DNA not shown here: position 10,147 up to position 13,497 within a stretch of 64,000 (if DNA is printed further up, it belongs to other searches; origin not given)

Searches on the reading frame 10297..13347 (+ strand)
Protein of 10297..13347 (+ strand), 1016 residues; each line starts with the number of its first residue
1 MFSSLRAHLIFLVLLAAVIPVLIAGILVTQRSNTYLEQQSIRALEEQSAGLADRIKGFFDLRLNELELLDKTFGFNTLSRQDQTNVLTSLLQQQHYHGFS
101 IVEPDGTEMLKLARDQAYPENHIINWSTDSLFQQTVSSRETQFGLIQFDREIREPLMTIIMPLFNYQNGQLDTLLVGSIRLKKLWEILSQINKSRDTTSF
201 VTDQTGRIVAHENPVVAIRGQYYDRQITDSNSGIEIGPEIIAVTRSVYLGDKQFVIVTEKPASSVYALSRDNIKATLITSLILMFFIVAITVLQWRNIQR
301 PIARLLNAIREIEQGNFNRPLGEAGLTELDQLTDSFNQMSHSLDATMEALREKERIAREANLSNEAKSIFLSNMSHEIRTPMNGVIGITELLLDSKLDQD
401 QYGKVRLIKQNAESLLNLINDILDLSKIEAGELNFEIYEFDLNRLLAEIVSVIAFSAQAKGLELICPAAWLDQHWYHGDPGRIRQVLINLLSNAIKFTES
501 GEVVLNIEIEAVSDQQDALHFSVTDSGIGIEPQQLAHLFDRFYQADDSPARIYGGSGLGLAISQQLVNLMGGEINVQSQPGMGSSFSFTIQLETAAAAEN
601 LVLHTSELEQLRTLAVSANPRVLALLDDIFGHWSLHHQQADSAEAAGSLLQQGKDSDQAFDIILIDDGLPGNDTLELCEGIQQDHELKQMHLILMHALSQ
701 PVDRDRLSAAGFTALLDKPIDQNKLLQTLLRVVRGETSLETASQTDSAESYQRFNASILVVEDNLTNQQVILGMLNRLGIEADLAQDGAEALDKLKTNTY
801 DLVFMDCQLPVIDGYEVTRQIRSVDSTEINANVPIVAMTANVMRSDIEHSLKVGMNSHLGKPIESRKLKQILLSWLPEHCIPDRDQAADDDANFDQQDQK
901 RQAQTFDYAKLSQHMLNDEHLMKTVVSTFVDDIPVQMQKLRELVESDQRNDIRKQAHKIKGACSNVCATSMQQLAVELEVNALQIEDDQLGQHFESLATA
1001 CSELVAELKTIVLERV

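Call 24: search_protein_families(library=pfam, proteins=[window:10297-13347:+], max_evalue=0.001)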
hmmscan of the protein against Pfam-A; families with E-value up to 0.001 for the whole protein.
window:10297-13347:+ (1016 aa): 7 families
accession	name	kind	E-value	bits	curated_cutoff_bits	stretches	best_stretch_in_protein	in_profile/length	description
PF00072.30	Response_reg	-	5.7e-35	120.3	30.2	2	758-872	1-110/111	Response regulator receiver domain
PF02518.31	HATPase_c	-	3.3e-30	105.2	26.4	1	478-593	1-110/111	Histidine kinase-, DNA gyrase B-, and HSP90-like ATPase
PF00512.31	HisKA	-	1.4e-20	73.5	26.9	1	366-431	1-66/66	His Kinase A (phospho-acceptor) domain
PF02743.24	dCache_1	-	7.3e-15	55.6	45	1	37-223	4-189/240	Cache domain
PF00672.30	HAMP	-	2.4e-11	44.2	25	1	296-344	4-52/53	HAMP domain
PF01627.28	Hpt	-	2.6e-11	44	24.6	1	925-999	2-76/84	Hpt domain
PF23198.2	PDE8A_N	-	2.7e-05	24.5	29.6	1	774-856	29-112/147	PDE8A-like, N-terminal domain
